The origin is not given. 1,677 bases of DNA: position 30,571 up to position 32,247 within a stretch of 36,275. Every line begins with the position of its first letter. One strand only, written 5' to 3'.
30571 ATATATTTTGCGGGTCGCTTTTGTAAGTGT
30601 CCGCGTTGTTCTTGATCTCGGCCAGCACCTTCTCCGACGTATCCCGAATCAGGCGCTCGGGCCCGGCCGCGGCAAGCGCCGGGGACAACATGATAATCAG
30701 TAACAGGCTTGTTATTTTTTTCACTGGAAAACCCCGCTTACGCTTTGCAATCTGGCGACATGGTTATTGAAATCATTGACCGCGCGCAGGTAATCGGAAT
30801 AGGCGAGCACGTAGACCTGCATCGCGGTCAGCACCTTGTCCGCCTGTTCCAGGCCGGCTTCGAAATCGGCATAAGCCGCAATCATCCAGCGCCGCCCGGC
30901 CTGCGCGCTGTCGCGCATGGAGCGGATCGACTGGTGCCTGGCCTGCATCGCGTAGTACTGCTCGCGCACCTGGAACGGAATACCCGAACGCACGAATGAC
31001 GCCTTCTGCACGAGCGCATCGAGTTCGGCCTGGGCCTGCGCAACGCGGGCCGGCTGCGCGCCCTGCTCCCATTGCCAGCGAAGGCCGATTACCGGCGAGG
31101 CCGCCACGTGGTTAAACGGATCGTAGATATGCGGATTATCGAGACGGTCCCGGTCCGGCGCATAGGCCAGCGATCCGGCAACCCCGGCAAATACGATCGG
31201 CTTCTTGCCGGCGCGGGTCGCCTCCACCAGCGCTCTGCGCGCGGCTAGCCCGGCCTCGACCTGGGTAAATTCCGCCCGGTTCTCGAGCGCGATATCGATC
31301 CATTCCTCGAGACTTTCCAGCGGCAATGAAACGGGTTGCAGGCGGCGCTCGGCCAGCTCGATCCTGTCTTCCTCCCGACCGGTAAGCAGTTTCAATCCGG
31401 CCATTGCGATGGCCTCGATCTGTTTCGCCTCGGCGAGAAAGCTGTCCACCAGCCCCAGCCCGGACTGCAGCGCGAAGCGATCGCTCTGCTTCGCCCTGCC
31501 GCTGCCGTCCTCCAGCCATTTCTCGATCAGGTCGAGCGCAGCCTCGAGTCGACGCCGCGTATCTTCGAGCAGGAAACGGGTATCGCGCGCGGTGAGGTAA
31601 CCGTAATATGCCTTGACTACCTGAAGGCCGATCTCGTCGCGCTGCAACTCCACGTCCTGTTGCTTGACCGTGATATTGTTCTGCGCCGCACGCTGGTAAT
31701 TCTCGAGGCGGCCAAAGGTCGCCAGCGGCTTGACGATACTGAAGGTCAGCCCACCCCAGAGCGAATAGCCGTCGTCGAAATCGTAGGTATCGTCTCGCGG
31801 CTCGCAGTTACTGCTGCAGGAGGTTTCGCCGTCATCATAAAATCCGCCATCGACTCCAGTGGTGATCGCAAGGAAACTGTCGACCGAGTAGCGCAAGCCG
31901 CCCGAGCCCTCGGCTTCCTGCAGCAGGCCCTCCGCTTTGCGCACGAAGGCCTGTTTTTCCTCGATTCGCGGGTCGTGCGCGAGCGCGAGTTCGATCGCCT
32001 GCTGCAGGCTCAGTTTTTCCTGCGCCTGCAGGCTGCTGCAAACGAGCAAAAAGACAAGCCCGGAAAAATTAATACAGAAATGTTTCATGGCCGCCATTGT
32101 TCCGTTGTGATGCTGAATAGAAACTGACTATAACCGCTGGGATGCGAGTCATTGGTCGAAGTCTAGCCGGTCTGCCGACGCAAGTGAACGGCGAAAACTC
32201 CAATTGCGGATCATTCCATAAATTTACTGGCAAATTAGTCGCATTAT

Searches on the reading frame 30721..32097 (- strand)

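Call 44: search_protein_families(library=pfam, proteins=[window:30721-32097:-], max_evalue=0.00001)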
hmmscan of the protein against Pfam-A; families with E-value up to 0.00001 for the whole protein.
window:30721-32097:- (458 aa): 1 family
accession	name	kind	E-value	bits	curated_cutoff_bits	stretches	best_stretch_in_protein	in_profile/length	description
PF02321.23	OEP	-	1.3e-24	87.5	22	2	263-455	1-187/187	Outer membrane efflux protein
